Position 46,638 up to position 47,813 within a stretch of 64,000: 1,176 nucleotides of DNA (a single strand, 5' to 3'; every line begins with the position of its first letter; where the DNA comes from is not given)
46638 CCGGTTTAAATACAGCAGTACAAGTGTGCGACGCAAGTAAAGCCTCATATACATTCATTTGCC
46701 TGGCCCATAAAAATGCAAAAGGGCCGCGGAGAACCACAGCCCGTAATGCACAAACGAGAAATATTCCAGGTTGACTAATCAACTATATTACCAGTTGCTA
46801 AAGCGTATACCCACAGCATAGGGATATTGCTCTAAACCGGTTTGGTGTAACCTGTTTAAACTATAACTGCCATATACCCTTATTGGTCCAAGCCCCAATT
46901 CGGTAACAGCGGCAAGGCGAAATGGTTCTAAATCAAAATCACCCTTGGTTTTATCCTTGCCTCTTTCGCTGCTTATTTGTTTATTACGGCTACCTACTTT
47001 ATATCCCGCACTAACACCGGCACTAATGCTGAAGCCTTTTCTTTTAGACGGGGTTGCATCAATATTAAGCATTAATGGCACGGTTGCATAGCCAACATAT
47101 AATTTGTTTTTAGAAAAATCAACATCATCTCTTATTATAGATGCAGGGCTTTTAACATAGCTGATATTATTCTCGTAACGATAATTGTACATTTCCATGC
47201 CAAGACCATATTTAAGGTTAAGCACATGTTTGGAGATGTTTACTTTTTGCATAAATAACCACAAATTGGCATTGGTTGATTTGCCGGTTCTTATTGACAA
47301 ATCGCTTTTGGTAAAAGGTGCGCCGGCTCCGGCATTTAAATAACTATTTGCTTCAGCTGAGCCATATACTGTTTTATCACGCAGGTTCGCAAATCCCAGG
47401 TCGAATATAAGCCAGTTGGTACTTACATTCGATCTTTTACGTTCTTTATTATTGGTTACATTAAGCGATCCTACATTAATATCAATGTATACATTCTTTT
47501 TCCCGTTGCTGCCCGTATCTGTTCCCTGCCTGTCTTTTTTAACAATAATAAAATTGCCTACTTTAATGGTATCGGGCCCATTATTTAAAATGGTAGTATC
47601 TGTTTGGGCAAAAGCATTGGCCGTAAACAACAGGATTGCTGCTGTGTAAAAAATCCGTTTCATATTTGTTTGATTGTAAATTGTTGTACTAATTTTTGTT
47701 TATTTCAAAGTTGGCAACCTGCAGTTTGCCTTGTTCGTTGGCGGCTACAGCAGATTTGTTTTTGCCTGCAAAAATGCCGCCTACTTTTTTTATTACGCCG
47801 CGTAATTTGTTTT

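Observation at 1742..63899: Hyper-abundant ~50-bp intergenic element, 28 copies in 64 kb (box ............, ~18-bp spacer, core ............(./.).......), in half and full palindromic forms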

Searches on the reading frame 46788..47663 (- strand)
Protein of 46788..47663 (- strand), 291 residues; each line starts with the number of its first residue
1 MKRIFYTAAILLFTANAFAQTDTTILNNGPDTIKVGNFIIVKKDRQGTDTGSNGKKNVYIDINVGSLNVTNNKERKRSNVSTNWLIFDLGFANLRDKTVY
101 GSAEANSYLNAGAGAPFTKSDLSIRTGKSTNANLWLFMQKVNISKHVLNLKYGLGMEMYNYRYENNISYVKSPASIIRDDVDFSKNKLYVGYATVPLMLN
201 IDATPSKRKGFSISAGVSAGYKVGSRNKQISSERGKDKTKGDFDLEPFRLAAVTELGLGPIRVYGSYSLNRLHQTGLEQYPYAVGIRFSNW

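Call 75: search_protein_families(library=pfam, proteins=[window:46788-47663:-], max_evalue=0.00001)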
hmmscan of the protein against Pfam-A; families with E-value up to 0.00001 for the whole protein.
window:46788-47663:- (291 aa): 1 family
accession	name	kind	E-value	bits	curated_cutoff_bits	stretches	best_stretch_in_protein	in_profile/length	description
PF13568.12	OMP_b-brl_2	-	3.7e-08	34.1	27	1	140-261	43-157/175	Outer membrane protein beta-barrel domain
